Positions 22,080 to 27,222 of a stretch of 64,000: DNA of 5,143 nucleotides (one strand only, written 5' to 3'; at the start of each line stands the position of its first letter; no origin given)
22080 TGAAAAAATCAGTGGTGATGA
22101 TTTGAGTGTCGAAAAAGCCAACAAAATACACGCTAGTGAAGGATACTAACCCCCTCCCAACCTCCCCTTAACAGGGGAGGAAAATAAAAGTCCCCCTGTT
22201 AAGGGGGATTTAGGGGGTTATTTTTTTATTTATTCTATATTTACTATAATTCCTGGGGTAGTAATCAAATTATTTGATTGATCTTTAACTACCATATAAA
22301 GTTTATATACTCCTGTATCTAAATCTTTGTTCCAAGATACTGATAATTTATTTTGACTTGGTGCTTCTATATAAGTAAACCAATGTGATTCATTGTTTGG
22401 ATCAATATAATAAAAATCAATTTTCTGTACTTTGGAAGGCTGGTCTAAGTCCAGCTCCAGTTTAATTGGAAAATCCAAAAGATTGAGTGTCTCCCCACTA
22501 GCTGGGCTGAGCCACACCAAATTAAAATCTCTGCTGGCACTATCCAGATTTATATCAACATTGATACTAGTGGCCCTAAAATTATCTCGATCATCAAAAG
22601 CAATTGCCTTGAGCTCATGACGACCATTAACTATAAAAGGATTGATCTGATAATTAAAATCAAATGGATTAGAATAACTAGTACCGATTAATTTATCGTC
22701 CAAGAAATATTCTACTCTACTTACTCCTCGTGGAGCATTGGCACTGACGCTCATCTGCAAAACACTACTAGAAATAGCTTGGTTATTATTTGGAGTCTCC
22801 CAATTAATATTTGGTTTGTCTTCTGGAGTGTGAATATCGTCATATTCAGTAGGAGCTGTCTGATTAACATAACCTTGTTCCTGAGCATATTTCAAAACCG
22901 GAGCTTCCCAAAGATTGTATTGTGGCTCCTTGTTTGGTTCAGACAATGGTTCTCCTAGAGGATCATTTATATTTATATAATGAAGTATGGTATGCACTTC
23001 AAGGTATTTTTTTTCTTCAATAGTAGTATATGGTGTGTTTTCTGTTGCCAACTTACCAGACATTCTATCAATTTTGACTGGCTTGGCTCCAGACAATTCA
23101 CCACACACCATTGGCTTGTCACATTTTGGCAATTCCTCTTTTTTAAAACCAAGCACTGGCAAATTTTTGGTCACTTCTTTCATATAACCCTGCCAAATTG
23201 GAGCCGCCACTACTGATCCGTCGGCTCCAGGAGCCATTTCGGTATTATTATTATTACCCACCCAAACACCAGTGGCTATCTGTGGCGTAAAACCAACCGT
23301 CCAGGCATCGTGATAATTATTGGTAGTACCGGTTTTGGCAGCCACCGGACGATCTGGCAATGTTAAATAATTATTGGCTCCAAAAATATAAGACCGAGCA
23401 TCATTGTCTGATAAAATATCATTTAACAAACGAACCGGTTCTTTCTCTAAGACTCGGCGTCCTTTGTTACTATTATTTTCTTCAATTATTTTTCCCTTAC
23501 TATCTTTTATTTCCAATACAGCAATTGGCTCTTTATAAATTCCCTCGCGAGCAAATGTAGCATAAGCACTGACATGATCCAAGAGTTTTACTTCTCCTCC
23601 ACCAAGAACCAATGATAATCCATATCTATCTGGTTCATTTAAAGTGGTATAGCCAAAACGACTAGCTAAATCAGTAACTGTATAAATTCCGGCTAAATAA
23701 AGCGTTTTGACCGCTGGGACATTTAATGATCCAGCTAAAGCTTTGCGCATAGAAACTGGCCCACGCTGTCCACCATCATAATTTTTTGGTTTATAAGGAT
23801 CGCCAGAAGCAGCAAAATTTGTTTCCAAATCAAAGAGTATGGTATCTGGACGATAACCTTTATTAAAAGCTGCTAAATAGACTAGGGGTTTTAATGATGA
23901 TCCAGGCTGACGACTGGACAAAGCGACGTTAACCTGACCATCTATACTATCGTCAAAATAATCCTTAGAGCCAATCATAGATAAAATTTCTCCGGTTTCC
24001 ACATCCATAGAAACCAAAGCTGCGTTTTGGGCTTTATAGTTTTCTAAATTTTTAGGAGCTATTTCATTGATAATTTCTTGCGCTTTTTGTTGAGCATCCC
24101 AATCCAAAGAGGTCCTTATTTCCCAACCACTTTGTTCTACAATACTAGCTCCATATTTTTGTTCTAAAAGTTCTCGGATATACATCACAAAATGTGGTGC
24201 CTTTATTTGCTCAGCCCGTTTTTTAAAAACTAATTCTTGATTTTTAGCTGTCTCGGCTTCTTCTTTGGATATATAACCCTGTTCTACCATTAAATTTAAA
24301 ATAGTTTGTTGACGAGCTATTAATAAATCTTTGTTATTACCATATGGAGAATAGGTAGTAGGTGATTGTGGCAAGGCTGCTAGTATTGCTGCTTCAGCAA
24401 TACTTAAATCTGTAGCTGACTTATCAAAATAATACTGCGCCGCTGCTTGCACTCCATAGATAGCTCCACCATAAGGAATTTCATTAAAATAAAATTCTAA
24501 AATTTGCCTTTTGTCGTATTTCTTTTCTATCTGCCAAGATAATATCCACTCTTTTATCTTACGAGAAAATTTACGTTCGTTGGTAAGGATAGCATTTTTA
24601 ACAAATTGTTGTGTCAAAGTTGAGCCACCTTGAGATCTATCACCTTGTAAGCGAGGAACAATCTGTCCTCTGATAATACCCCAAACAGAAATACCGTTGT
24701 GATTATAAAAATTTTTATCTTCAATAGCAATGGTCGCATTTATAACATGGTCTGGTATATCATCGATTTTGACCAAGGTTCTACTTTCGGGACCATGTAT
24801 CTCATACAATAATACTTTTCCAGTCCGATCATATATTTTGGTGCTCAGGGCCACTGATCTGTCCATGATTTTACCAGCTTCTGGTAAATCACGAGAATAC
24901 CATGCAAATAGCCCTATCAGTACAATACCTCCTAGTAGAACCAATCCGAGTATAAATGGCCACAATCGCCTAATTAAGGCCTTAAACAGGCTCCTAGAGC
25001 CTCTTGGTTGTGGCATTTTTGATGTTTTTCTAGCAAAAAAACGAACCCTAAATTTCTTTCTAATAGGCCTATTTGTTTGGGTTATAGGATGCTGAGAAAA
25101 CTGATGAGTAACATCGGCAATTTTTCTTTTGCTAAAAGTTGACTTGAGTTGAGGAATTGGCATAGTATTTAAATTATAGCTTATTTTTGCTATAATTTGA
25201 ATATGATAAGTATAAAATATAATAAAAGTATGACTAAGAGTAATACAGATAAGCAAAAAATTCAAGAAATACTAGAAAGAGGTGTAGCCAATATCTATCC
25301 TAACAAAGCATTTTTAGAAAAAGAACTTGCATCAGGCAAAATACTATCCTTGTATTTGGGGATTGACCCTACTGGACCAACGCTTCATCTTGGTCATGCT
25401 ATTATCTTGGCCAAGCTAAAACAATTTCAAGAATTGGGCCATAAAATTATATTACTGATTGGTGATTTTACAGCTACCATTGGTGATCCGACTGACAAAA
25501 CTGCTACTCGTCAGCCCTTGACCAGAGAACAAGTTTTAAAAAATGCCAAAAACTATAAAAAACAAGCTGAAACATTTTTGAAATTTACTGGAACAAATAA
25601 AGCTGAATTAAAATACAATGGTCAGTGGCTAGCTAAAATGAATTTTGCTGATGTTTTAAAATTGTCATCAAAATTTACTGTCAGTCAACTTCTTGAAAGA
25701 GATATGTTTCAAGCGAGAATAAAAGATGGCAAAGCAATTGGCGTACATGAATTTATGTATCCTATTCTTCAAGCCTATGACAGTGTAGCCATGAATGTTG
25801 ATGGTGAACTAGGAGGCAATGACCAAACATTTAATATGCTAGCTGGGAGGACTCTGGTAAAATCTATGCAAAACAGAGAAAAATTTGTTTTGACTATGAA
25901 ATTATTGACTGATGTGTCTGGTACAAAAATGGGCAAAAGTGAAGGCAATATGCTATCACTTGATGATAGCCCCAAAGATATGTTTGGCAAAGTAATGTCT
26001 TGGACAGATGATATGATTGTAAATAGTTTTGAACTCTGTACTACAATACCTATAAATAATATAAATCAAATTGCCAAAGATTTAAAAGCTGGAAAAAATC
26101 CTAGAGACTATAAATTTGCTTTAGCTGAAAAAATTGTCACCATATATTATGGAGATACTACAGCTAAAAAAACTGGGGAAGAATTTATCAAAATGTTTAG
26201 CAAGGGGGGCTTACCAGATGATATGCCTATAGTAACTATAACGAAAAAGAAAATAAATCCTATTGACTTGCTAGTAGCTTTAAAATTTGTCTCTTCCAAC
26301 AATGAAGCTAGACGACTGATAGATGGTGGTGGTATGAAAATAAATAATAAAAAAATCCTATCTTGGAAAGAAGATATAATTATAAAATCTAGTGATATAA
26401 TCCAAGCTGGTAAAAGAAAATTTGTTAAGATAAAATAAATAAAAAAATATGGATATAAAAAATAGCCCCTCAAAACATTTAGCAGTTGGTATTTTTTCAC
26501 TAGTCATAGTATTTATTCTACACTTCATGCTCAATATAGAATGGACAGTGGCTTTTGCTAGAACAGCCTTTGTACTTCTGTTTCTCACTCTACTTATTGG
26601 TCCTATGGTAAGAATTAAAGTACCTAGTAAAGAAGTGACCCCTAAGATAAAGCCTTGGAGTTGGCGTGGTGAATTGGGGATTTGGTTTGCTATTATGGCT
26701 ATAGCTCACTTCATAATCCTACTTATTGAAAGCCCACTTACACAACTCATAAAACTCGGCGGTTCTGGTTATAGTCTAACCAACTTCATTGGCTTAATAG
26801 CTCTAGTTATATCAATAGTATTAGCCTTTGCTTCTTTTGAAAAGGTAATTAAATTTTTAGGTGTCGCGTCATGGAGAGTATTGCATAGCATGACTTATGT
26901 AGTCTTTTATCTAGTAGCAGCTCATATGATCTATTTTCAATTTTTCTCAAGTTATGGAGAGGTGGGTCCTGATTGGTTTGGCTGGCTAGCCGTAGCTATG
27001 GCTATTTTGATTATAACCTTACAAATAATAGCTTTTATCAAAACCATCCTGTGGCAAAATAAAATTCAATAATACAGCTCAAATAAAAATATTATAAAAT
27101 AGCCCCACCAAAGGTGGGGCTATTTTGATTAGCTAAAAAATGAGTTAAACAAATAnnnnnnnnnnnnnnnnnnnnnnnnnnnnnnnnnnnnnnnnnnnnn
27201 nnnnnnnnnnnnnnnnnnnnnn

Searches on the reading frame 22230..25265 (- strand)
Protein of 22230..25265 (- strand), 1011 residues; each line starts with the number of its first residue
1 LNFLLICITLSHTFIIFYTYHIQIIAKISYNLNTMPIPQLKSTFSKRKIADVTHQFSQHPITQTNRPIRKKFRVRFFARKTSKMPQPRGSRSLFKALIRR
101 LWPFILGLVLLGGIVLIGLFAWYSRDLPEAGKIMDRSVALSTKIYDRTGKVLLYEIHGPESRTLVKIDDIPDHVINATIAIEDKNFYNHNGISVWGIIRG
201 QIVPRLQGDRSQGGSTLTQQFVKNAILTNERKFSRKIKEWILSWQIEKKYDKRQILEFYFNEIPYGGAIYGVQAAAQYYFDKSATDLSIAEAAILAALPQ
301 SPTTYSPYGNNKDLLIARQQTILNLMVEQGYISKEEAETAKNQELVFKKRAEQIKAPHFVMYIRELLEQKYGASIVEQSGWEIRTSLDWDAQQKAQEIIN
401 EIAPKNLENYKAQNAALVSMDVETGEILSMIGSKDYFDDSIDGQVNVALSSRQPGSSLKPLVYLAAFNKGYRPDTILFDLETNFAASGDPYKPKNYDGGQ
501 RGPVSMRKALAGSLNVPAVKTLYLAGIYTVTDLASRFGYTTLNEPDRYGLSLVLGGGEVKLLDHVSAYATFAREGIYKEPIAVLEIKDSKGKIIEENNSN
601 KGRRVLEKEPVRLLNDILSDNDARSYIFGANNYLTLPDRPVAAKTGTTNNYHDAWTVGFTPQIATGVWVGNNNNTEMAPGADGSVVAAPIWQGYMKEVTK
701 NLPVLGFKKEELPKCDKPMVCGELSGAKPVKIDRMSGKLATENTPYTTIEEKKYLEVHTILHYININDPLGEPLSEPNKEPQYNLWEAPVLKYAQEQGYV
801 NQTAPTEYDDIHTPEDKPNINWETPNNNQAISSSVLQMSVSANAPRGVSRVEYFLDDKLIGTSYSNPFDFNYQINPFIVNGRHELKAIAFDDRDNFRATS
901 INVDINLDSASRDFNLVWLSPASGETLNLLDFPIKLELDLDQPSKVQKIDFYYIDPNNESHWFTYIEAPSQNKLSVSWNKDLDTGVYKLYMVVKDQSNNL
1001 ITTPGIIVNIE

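Call 25: search_protein_families(library=pfam, proteins=[window:22230-25265:-], max_evalue=0.0001)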
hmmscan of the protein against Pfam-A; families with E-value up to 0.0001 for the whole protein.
window:22230-25265:- (1011 aa): 3 families
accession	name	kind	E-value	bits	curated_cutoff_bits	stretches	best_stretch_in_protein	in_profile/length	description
PF00912.28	Transgly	-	1.1e-60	204.5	27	1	153-326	5-177/178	Transglycosylase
PF00905.27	Transpeptidase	-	1.7e-23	83.8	22.1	1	416-692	2-295/299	Penicillin binding protein transpeptidase domain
PF17957.7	Big_7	-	5.9e-15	56.1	24.1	1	818-887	1-70/70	Bacterial Ig domain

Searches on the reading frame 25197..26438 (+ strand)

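Call 25: search_protein_families(library=pfam, proteins=[window:25197-26438:+], max_evalue=0.0001)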
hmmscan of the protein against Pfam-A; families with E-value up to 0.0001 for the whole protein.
window:25197-26438:+ (413 aa): 2 families
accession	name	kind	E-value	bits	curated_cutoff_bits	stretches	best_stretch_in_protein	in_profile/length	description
PF00579.31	tRNA-synt_1b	-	3.7e-68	230.4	21.1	1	50-335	6-292/292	tRNA synthetases class I (W and Y)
PF22421.1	SYY_C-terminal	-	1.5e-08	34.8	27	1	341-408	7-79/83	Tyrosine--tRNA ligase SYY-like C-terminal domain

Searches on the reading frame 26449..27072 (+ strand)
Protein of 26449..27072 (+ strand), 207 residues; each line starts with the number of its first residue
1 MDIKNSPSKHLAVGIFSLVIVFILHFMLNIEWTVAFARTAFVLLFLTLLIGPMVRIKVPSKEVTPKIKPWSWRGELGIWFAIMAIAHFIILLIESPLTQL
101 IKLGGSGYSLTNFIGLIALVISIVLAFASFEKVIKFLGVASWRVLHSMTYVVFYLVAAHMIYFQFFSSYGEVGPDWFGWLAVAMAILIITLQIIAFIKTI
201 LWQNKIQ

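Call 25: search_protein_families(library=pfam, proteins=[window:26449-27072:+], max_evalue=0.0001)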
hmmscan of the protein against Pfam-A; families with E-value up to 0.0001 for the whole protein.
window:26449-27072:+ (207 aa): 1 family
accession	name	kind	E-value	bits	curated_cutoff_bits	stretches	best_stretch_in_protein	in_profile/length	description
PF01794.25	Ferric_reduct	-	1.3e-07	32.1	28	1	37-156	2-120/121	Ferric reductase like transmembrane component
